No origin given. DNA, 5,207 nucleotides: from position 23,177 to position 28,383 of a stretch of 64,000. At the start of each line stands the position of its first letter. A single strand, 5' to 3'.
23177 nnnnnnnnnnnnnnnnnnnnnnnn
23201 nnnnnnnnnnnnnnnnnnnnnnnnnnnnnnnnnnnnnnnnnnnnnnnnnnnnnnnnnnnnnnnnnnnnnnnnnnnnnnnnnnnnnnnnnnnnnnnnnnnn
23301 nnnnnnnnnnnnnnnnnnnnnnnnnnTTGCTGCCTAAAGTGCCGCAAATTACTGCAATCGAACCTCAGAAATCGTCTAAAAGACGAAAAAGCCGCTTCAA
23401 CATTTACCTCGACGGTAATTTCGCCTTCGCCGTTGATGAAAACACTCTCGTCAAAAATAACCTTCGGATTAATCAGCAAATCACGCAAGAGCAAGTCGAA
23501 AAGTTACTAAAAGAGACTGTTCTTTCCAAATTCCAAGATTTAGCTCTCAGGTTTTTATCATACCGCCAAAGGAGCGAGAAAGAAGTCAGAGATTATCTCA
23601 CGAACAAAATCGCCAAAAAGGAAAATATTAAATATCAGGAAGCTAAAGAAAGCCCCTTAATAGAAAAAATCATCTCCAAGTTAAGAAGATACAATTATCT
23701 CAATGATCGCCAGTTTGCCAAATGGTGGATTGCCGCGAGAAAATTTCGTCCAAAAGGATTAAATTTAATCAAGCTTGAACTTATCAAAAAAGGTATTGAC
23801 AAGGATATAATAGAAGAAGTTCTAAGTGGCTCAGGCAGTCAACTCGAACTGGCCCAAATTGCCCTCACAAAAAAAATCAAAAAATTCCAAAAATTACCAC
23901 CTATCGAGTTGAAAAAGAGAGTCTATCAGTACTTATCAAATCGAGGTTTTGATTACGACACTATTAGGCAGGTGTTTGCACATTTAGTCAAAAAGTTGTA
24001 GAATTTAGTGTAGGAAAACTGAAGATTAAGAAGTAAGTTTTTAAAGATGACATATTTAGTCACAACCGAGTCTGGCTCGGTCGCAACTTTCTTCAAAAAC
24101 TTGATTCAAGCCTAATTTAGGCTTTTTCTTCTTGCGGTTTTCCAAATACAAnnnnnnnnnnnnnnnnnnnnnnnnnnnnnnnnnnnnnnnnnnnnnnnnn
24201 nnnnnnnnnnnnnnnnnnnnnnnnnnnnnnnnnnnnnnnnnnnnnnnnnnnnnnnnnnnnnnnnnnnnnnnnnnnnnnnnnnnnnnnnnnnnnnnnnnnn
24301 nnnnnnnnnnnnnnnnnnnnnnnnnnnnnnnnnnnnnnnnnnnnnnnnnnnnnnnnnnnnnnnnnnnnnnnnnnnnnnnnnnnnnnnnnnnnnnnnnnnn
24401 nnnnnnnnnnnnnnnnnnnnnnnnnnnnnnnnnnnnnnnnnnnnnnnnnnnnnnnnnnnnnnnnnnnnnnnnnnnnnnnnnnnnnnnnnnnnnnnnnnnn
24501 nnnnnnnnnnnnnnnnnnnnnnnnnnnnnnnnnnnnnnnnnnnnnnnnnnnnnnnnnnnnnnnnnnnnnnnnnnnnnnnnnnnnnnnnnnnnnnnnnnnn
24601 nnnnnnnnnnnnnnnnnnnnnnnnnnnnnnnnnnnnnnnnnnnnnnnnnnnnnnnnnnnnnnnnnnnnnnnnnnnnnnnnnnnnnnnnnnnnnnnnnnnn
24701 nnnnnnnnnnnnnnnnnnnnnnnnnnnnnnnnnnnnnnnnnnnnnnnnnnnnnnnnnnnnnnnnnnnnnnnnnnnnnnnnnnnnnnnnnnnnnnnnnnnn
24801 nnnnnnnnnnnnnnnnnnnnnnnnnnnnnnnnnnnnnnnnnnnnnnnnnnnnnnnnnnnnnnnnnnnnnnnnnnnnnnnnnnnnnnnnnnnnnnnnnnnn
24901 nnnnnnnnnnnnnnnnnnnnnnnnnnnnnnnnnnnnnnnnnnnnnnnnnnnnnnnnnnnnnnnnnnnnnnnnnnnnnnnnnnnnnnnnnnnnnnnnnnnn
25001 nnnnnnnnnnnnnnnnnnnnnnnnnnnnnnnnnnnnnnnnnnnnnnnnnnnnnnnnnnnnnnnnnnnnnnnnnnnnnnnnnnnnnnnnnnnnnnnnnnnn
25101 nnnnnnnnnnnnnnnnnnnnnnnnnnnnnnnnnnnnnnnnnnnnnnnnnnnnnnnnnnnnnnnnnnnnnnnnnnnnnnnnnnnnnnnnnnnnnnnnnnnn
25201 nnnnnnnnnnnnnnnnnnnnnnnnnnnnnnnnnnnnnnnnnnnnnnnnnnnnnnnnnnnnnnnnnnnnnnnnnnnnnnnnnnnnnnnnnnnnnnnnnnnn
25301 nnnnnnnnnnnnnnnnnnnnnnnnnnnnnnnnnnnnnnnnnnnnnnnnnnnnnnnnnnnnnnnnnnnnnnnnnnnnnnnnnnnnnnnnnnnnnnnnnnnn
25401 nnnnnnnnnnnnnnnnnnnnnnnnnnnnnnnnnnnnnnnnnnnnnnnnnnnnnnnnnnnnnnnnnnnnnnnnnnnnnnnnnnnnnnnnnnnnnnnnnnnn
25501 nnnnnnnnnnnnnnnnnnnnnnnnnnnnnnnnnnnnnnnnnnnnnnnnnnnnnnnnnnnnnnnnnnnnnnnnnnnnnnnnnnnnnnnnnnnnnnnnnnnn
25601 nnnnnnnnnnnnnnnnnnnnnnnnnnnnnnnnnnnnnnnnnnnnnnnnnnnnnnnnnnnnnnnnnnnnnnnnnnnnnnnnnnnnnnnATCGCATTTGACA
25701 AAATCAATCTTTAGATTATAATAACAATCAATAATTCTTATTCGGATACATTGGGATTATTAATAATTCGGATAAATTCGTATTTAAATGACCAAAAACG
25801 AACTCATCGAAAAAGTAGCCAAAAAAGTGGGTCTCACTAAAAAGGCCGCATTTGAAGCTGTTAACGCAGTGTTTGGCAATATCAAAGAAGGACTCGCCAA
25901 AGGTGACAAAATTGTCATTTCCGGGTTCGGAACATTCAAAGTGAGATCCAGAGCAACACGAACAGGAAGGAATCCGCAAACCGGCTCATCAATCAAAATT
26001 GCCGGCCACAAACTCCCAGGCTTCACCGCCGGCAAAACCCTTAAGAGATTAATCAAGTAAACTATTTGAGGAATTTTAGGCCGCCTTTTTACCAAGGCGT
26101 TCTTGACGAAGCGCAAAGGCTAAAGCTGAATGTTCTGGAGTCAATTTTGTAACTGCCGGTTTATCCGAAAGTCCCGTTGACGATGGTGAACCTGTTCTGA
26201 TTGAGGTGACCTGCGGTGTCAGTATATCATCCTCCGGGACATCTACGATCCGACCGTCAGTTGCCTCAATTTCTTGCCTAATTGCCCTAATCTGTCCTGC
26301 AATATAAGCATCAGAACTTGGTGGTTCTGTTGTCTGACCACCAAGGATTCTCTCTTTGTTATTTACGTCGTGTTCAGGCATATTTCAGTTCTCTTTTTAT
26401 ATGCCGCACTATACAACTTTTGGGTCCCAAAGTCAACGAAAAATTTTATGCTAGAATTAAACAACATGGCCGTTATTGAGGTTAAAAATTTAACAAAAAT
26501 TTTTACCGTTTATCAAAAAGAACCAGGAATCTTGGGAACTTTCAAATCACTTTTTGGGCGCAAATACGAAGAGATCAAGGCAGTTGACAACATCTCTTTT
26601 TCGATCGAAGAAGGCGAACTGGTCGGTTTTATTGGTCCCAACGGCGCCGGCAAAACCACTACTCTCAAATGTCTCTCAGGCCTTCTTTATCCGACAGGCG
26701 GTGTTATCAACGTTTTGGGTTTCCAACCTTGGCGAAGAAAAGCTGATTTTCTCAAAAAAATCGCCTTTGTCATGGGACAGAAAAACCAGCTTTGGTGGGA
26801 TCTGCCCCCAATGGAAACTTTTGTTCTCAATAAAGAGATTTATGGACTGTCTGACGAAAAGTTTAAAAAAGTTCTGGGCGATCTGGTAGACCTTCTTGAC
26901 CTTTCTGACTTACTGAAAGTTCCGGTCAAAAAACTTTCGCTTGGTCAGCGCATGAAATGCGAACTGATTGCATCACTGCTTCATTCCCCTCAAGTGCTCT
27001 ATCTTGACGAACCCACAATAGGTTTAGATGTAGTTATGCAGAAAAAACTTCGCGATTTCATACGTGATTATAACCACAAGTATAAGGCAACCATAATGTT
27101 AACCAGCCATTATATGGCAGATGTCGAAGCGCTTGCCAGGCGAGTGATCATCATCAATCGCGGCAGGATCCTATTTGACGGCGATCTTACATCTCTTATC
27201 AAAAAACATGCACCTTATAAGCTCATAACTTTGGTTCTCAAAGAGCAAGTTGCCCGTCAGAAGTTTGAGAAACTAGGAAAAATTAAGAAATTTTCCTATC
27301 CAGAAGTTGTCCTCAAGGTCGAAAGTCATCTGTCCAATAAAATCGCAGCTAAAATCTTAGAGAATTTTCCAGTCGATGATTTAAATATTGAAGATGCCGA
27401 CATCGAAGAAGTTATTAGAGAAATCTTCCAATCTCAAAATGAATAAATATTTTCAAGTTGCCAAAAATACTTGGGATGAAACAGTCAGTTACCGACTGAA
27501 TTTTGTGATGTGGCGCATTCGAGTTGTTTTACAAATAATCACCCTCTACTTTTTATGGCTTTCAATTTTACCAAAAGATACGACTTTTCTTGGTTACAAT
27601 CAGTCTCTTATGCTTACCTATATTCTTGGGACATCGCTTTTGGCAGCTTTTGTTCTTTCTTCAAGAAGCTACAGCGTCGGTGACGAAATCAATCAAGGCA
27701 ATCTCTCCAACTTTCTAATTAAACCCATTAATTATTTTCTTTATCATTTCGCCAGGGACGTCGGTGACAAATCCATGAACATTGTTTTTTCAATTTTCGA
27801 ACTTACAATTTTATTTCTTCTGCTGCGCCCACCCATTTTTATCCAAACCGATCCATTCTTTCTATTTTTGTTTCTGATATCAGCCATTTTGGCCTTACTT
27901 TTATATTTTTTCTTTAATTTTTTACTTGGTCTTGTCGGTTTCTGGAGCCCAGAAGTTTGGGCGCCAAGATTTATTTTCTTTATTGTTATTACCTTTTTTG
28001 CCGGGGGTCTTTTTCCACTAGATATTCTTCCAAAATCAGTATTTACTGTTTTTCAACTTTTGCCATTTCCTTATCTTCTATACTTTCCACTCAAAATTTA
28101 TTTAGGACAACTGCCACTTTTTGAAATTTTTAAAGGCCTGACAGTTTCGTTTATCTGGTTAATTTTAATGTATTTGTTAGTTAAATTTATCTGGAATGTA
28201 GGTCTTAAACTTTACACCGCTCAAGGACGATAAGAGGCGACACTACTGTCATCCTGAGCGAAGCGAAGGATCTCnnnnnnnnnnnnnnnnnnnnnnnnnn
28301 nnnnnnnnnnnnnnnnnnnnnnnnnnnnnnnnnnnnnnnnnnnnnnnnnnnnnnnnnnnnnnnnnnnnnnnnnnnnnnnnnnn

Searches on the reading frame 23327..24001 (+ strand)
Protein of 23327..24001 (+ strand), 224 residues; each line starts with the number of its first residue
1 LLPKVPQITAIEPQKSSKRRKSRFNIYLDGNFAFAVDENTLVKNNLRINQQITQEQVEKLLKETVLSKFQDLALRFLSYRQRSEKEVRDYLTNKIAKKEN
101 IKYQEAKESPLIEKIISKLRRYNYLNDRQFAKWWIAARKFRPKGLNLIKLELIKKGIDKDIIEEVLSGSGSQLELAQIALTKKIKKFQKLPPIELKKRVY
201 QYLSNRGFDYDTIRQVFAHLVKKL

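Call 45: search_protein_families(library=pfam, proteins=[window:23327-24001:+], max_evalue=0.0001)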
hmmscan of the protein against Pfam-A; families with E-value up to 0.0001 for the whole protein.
window:23327-24001:+ (224 aa): 3 families
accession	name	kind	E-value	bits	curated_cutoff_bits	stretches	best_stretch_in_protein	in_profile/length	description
PF21982.2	RecX_HTH1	-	1.3e-13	51.1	26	1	72-94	4-26/40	RecX, first three-helix domain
PF21981.2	RecX_HTH3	-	1.5e-11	44.7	26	1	172-216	3-47/48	RecX, third three-helix domain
PF02631.22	RecX_HTH2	-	3.1e-11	43.8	26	1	126-166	1-42/42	RecX, second three-helix domain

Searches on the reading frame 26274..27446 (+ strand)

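Call 18: search_protein_families(library=pfam, proteins=[window:26274-27446:+], max_evalue=0.001)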
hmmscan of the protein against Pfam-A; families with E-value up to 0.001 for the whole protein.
window:26274-27446:+ (390 aa): 3 families
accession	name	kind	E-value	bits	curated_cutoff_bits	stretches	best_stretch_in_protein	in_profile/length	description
PF00005.33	ABC_tran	-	1.1e-24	88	25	1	105-248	2-136/137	ABC transporter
PF13304.12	AAA_21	-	3.4e-15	57.3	27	2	194-279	202-298/304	AAA domain, putative AbiEii toxin, Type IV TA system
PF13476.12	AAA_23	-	0.00055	21.1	27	1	107-139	15-44/201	AAA domain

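Call 87: search_protein_families(library=ncbifam, proteins=[window:26274-27446:+], max_evalue=0.001)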
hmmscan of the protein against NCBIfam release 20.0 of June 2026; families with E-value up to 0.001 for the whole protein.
window:26274-27446:+ (390 aa): 184 families (the best 25 are shown)
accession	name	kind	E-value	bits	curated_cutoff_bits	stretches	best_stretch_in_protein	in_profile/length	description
TIGR01188.1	drrA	subfamily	2.7e-60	204.2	312.45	1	97-329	2-231/302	daunorubicin resistance ABC transporter, ATP-binding protein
TIGR03522.1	GldA_ABC_ATP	equivalog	3.5e-51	174.4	402.6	1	96-384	10-300/301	gliding motility-associated ABC transporter ATP-binding subunit GldA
TIGR03864.1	PQQ_ABC_ATP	hypoth_equivalog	4.7e-41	140.8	302.25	1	97-314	10-225/236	ABC transporter, ATP-binding subunit, PQQ-dependent alcohol dehydrogenase system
NF033858.1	ABC2_perm_RbbA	equivalog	1.1e-39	136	1050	1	96-315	274-491/909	ribosome-associated ATPase/putative transporter RbbA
TIGR04521.1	ECF_ATPase_2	equivalog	4e-36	124.5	330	1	100-350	17-271/279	energy-coupling factor transporter ATPase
NF010060.0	PRK13537.1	equivalog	3.4e-35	121.4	521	1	96-321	23-246/314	nodulation factor ABC transporter ATP-binding protein NodI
TIGR03740.1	galliderm_ABC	subfamily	3.6e-35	121.7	309.75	1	96-304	8-207/223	lantibiotic protection ABC transporter ATP-binding subunit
NF040933.2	ABC_arch_GlcV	equivalog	3.6e-32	111.6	450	1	91-314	9-235/357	glucose ABC transporter ATP-binding protein GlcV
NF010059.0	PRK13536.1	equivalog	2.4e-31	108.8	549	1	96-318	51-271/342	nodulation factor ABC transporter ATP-binding protein NodI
NF010158.0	PRK13637.1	equivalog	6.3e-31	107.6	390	1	100-350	19-271/287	energy-coupling factor transporter ATPase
TIGR00968.1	3a0106s01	subfamily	2e-30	106.1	342.75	1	96-307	8-217/237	sulfate ABC transporter ATP-binding protein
TIGR01288.1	nodI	equivalog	3.6e-30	105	424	1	98-319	14-233/303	nodulation factor ABC transporter ATP-binding protein NodI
TIGR04520.1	ECF_ATPase_1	equivalog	2.8e-29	102.4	315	1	99-320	13-235/269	energy-coupling factor transporter ATPase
TIGR04406.1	LPS_export_lptB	equivalog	1.5e-28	99.8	240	1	96-312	9-226/239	LPS export ABC transporter ATP-binding protein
NF047565.1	PSM_export_PmtA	equivalog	1.1e-27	97.1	350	1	103-314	16-221/282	phenol-soluble modulin export ABC transporter ATP-binding protein PmtA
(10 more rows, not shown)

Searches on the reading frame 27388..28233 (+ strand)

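Call 18: search_protein_families(library=pfam, proteins=[window:27388-28233:+], max_evalue=0.001)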
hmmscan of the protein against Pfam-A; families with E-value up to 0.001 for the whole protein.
window:27388-28233:+ (281 aa): 1 family
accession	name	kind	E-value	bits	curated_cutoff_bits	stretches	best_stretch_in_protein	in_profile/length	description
PF06182.17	ABC2_membrane_6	-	5e-22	79.2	22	1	49-280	3-229/229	ABC-2 family transporter protein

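Call 87: search_protein_families(library=ncbifam, proteins=[window:27388-28233:+], max_evalue=0.001)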
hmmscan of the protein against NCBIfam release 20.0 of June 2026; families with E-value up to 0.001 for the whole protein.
window:27388-28233:+ (281 aa): 0 families
